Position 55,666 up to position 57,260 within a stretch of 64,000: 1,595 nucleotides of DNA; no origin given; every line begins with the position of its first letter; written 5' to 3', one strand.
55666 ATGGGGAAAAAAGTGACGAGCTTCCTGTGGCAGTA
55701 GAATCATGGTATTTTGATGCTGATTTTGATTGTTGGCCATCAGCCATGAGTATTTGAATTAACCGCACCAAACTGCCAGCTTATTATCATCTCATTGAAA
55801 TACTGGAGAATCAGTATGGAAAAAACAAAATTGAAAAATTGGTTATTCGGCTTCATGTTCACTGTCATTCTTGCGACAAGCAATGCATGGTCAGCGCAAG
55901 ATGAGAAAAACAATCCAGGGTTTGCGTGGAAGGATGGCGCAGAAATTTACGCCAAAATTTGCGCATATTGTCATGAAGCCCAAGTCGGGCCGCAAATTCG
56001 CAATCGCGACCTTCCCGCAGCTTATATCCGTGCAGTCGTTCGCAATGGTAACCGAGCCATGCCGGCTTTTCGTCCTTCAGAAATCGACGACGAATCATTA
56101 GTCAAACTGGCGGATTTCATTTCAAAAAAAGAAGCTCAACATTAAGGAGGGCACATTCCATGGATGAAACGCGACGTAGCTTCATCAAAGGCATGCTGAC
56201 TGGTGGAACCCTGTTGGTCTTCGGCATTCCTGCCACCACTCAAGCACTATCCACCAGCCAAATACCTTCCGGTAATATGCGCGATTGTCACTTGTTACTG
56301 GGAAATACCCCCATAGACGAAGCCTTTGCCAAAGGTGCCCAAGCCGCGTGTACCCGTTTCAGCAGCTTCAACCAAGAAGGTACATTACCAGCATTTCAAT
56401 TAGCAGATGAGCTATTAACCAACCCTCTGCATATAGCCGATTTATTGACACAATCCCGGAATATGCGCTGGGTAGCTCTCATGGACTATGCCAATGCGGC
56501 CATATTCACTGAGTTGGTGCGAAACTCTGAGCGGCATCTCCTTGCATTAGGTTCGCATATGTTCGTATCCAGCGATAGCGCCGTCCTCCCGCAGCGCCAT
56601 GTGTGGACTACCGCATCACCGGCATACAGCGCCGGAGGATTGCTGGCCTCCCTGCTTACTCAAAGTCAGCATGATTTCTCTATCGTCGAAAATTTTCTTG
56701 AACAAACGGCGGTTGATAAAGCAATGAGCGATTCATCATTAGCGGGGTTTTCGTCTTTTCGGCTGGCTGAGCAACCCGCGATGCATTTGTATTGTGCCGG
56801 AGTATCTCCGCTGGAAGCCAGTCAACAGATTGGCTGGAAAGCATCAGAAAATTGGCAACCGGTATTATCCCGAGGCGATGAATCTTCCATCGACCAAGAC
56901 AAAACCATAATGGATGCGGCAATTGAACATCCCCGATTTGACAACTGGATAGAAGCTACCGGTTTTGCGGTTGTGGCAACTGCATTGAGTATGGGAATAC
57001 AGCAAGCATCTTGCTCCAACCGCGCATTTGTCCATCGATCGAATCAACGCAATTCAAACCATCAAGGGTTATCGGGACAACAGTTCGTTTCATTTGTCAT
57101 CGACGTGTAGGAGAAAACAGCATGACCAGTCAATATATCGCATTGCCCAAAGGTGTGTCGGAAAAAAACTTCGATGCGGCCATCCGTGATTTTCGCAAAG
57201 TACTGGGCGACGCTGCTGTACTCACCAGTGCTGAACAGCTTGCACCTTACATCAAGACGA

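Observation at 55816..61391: p-Cresol methylhydroxylase pathway in a probable chemolithoautotroph, ending at 4-hydroxybenzoate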

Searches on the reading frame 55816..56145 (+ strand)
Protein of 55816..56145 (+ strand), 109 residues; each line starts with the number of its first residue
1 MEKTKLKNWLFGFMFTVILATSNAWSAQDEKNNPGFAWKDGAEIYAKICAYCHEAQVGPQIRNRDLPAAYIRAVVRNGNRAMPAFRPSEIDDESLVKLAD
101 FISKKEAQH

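Call 3: search_protein_families(library=ncbifam, proteins=[window:55816-56145:+], max_evalue=0.001)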
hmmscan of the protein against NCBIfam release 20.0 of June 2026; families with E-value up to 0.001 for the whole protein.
window:55816-56145:+ (109 aa): 5 families
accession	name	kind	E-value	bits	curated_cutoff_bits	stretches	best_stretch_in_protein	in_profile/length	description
NF045930.1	Cytc6PetJCyano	equivalog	5.2e-06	26.4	135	1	37-105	27-105/110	cytochrome c6 PetJ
NF045774.1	cytochro_C551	exception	6e-06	26.2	118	1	6-105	5-109/110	cytochrome c551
NF045773.1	cytochro_C550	exception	1.3e-05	25.1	125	1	32-103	43-117/118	cytochrome c550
NF050122.1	bc1_QcrC_actin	exception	0.00036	19.9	200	0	11-56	18-59/253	cytochrome bc1 complex diheme cytochrome c subunit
NF052248.1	SorU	equivalog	0.001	19.3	100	0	49-102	13-72/72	SorU family sulfite dehydrogenase c-type cytochrome subunit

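Call 4: search_protein_families(library=pfam, proteins=[window:55816-56145:+], max_evalue=0.001)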
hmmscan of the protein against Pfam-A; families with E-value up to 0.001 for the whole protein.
window:55816-56145:+ (109 aa): 1 family
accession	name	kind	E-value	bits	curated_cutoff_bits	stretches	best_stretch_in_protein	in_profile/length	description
PF13442.11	Cytochrome_CBB3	-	2.4e-20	73.1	27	1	37-102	2-68/68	Cytochrome C oxidase, cbb3-type, subunit III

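Call 6: search_solved_structures(query=window:55816-56145:+, max_evalue=0.01, show_alignments=1)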
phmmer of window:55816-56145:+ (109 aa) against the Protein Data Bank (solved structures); distinct sequences matched with E-value up to 0.01: 2.
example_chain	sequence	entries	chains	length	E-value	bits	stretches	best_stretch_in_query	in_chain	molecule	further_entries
1dii_C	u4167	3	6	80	2.9e-19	72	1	37-105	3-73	P-CRESOL METHYLHYDROXYLASE | 4-cresol dehydrogenase [hydroxylating] cytochrome c subunit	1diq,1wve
3mk7_C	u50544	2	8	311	0.0016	21.3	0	19-104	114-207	Cytochrome c oxidase, cbb3-type, subunit P | Cbb3-type cytochrome c oxidase subunit CcoP1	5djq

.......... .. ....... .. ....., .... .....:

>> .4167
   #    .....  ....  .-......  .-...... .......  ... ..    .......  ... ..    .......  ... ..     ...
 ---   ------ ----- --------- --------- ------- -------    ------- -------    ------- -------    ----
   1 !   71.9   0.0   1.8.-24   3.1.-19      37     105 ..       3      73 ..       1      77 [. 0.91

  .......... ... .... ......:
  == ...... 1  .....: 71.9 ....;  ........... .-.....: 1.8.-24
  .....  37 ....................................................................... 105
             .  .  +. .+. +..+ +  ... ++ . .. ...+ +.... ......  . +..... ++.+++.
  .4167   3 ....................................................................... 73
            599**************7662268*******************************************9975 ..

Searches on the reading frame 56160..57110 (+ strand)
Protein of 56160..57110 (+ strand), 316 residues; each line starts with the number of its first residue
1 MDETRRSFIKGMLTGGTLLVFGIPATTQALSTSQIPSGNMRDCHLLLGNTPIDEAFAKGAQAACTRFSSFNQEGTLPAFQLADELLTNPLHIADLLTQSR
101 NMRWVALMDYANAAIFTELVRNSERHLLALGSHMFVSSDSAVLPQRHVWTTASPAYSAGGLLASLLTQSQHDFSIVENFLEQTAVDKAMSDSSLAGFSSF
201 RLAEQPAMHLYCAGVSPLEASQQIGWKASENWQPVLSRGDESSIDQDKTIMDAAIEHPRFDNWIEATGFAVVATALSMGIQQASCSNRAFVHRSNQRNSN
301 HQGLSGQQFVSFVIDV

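Call 3: search_protein_families(library=ncbifam, proteins=[window:56160-57110:+], max_evalue=0.001)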
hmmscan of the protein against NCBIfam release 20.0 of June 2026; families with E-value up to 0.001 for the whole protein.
window:56160-57110:+ (316 aa): 0 families

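Call 4: search_protein_families(library=pfam, proteins=[window:56160-57110:+], max_evalue=0.001)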
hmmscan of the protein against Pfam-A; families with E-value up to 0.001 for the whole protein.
window:56160-57110:+ (316 aa): 0 families

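Call 28: search_solved_structures(query=window:56160-57110:+, max_evalue=10)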
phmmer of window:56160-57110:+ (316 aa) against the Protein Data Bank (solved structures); distinct sequences matched with E-value up to 10: 0.

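Call 29: find_homologous_proteins(query=window:56160-57110:+, max_evalue=0.00001)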
Query window:56160-57110:+ (316 aa): 129 proteins with E <= 0.00001 among 3588 candidates; the best 120 are listed.
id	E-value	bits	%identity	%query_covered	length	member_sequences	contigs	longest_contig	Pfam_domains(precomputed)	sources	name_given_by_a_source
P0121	2.4e-200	682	97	100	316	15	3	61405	-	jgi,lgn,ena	-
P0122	1.1e-187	640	90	100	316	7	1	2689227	-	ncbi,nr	ncbi:MAG: hypothetical protein LZF64_10180 [Nitrosomonas sp.]|nr:MAG: hypothetical protein LZF64_101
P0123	3.9e-184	629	89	100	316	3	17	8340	-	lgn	-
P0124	1.1e-183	627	89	100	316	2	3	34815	-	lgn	-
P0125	1.3e-174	598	85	100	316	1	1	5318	-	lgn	-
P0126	3.5e-171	586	84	100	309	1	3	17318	-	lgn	-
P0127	2.5e-168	577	83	100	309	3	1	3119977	-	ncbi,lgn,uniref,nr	ncbi:hypothetical protein R2103_05460 [Nitrosomonas sp. Is24]|uniref:hypothetical protein n=1 Tax=Ni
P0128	2.4e-164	564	82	100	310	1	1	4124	-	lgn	-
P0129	1.3e-163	561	82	100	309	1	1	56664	-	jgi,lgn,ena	-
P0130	2.5e-163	560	82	100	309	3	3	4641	-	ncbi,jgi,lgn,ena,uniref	ncbi:MAG: hypothetical protein DU489_16530 [Nitrosomonas sp.]|uniref:hypothetical protein n=1 Tax=Ni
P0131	7.8e-162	556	81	100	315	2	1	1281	-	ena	-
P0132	4.8e-161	553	80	100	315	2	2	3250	-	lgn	-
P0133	1.1e-160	552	80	100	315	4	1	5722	-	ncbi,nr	ncbi:MAG: hypothetical protein IT524_06560 [Nitrosomonas sp.]|nr:hypothetical protein [Nitrosomonas 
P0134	2.0e-160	551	80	100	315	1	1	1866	-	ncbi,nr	ncbi:MAG: hypothetical protein Q8K47_02215 [Nitrosomonas sp.]|nr:hypothetical protein [Nitrosomonas 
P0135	7.1e-159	546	79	100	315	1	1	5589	-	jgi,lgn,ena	-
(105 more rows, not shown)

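Call 38: predict_structure(alignment_id=A1)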
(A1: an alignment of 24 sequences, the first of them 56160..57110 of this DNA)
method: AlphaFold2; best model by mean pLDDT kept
length: 316 residues; sequences in the alignment: 24
mean_pLDDT: 49.1   pTM: 0.52
mean pLDDT of the five models: 49.1, 39.5, 38.1, 36.0, 35.1
residues with pLDDT >= 90: 0; 70-90: 53; 50-70: 75; < 50: 188
segments of 3 or more residues with pLDDT < 50: 3-40, 69-73, 135-160, 162-165, 167-174, 178-263, 278-286, 296-306
pLDDT, mean of each block of 10 residues (from residue 1): 40 33 30 35 73 71 61 61 64 77 78 70 67 47 30 39 49 47 30 30 37 41 42 40 29 32 57 57 44 48 49 71
secondary structure, 60 per line:
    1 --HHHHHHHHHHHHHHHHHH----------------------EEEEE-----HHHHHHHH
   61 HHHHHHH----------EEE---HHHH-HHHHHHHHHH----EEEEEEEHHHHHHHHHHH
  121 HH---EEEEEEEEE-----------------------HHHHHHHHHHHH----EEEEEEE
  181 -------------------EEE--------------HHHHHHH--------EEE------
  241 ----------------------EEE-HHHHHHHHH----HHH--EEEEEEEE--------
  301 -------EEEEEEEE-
elements in order: H3-20 E43-47 H53-67 E78-80 H84-87 H89-98 E103-109 H110-122 E126-134 H158-169 E174-180 E200-202 H217-223 E232-234 E263-265 H267-275 E285-292 E308-315

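Call 64: find_homologous_proteins(query=A1, max_evalue=0.00001)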
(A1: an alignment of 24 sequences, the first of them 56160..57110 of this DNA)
Query A1 (24 sequences) (316 aa, profile of the alignment): 180 proteins with E <= 0.00001 among 8000 candidates; the best 120 are listed.
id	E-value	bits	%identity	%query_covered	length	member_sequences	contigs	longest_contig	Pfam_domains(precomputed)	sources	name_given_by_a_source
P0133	9.0e-153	526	80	100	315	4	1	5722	-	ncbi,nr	ncbi:MAG: hypothetical protein IT524_06560 [Nitrosomonas sp.]|nr:hypothetical protein [Nitrosomonas 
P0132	4.6e-152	524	80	100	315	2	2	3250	-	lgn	-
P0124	7.7e-152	523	89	100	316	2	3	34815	-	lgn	-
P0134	2.8e-151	521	80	100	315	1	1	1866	-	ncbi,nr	ncbi:MAG: hypothetical protein Q8K47_02215 [Nitrosomonas sp.]|nr:hypothetical protein [Nitrosomonas 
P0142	4.3e-151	521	76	100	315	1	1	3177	-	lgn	-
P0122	7.3e-151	520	90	100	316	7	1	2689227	-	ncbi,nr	ncbi:MAG: hypothetical protein LZF64_10180 [Nitrosomonas sp.]|nr:MAG: hypothetical protein LZF64_101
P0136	7.8e-151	520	79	100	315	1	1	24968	-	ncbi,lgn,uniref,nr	ncbi:hypothetical protein [Nitrosomonas sp.]|uniref:hypothetical protein n=2 Tax=Nitrosomonas sp. Ta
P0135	1.4e-150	519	79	100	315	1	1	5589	-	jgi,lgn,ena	-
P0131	1.9e-150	518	81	100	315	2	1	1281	-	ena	-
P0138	2.7e-150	518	79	100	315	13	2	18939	-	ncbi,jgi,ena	-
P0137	4.4e-150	517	79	100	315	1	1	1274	-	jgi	-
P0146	4.8e-150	517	74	100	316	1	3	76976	-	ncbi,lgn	-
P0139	1.4e-149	516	79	100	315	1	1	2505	-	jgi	jgi:hypothetical protein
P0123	1.9e-149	515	89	100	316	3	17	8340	-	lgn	-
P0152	3.2e-149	514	71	100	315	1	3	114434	-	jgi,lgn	-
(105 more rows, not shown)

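Call 81: search_protein_representatives(alignment_id=A2)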
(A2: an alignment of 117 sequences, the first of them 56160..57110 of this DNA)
Query: 117 sequences, 315 profile positions. Proteins with E-value up to 0.001 (for the whole library): 181; up to 1e-10: 76; up to 1e-30: 32. The best 150 are listed.
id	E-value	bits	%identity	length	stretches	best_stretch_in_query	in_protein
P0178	9.2e-147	504.6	-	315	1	1-315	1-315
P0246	3.1e-118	410.9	-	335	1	1-315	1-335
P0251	3.6e-113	394.3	-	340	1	1-315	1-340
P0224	1.2e-110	386.0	-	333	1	1-315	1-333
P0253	4.9e-105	367.6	-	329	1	1-314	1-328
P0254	1.1e-97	343.4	-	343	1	1-315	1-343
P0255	3.3e-85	302.5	-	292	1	1-314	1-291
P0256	6.5e-83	294.9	-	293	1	1-315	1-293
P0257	8.4e-75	268.2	-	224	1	107-314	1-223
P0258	1.6e-70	254.2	-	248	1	86-315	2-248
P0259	2.0e-67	244.0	-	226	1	1-221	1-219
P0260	1.1e-65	238.3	-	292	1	1-315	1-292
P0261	8.2e-60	219.0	-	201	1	1-210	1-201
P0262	2.5e-57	210.8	-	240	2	1-183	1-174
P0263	1.5e-56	208.3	-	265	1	67-268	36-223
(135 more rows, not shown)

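Call 82: predict_structure(alignment_id=A2)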
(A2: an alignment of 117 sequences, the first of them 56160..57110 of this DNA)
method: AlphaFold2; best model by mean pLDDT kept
length: 316 residues; sequences in the alignment: 117
mean_pLDDT: 74.0   pTM: 0.76
mean pLDDT of the five models: 74.0, 73.5, 73.4, 72.8, 56.3
residues with pLDDT >= 90: 102; 70-90: 109; 50-70: 40; < 50: 65
segments of 3 or more residues with pLDDT < 50: 3-40, 185-190, 238-255
pLDDT, mean of each block of 10 residues (from residue 1): 45 38 28 33 83 91 77 68 73 85 91 90 88 84 87 88 88 92 51 76 88 93 86 68 34 58 92 77 78 74 78 93
secondary structure, 60 per line:
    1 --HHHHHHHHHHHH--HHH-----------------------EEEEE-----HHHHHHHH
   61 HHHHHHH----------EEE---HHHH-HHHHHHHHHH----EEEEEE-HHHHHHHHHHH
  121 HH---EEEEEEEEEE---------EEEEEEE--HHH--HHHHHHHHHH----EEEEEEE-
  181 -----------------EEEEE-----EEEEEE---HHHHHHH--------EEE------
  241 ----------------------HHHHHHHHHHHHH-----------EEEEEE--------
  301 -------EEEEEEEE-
elements in order: H3-14 E43-47 H53-67 E78-80 H84-87 H89-98 E103-108 H110-122 E126-135 E145-151 H159-168 E173-179 E198-202 E208-213 H217-223 E232-234 H263-275 E287-292 E308-315

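Call 84: fold_search(model_id=the predicted structure, library=pdb)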
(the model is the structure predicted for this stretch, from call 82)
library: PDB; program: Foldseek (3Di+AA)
matches with E <= 10: 577; with E <= 0.001: 0
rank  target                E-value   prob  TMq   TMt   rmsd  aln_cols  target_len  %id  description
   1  2e0c_A                2.3e-02  0.69  0.22  0.18   6.4       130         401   17  crystal structure of isocitrate dehydrogenase from Sulfolobus tokodaii strain7 at 2.0 A resolution (released 2007-10-30)
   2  5l9p_B                5.4e-02  0.21  0.17  0.16  18.9       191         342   12  Crystal structure of the PBP MotA from A. tumefaciens B6 (released 2016-09-21)
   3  5l9p_A                8.3e-02  0.25  0.18  0.17  16.9       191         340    9  Crystal structure of the PBP MotA from A. tumefaciens B6 (released 2016-09-21)
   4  2qgi_A                9.4e-02  0.14  0.14  0.16  13.8       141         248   11  The UDP complex structure of the sixth gene product of the F1-ATPase operon of Rhodobacter blasticus (released 2008-01-22)
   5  3blx_A                1.0e-01  0.33  0.20  0.19   7.2       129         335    8  Yeast Isocitrate Dehydrogenase (Apo Form) (released 2008-02-05)
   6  3blx_E                1.2e-01  0.33  0.20  0.19   7.2       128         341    8  Yeast Isocitrate Dehydrogenase (Apo Form) (released 2008-02-05)
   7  3k2d_A                1.3e-01  0.15  0.16  0.20  11.3       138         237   11  Crystal structure of Immunogenic lipoprotein A from Vibrio vulnificus (released 2010-10-13)
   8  9a38_MODEL_1_A        1.4e-01  0.15  0.18  0.21  17.8       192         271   11  Model of E. coli MetQ by in-cell photo-crosslinking MS and deep learning (released 2023-02-24)
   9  1xkd_A                1.5e-01  0.30  0.22  0.17  11.8       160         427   11  Ternary complex of Isocitrate dehydrogenase from the hyperthermophile Aeropyrum pernix (released 2005-10-04)
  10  1dpz_B                1.5e-01  0.21  0.21  0.19  13.6       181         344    9  STRUCTURE OF MODIFIED 3-ISOPROPYLMALATE DEHYDROGENASE AT THE C-TERMINUS, HD711 (released 2000-01-12)
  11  1wal                  1.8e-01  0.28  0.19  0.18   7.6       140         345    8  3-ISOPROPYLMALATE DEHYDROGENASE (IPMDH) MUTANT (M219A)FROM THERMUS THERMOPHILUS (released 1999-05-25)
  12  4x1b                  1.8e-01  0.13  0.17  0.09  14.4       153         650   10  Human serum transferrin with ferric ion bound at the C-lobe only (released 2015-04-08)
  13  1ii2_B                1.8e-01  0.03  0.11  0.08  16.0       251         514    9  Crystal Structure of Phosphoenolpyruvate Carboxykinase (PEPCK) from Trypanosoma cruzi (released 2001-11-21)
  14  3blx_O                1.9e-01  0.30  0.20  0.20   6.9       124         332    7  Yeast Isocitrate Dehydrogenase (Apo Form) (released 2008-02-05)
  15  1xgv_A                1.9e-01  0.25  0.21  0.17  11.4       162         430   10  Isocitrate Dehydrogenase from the hyperthermophile Aeropyrum pernix (released 2005-09-20)
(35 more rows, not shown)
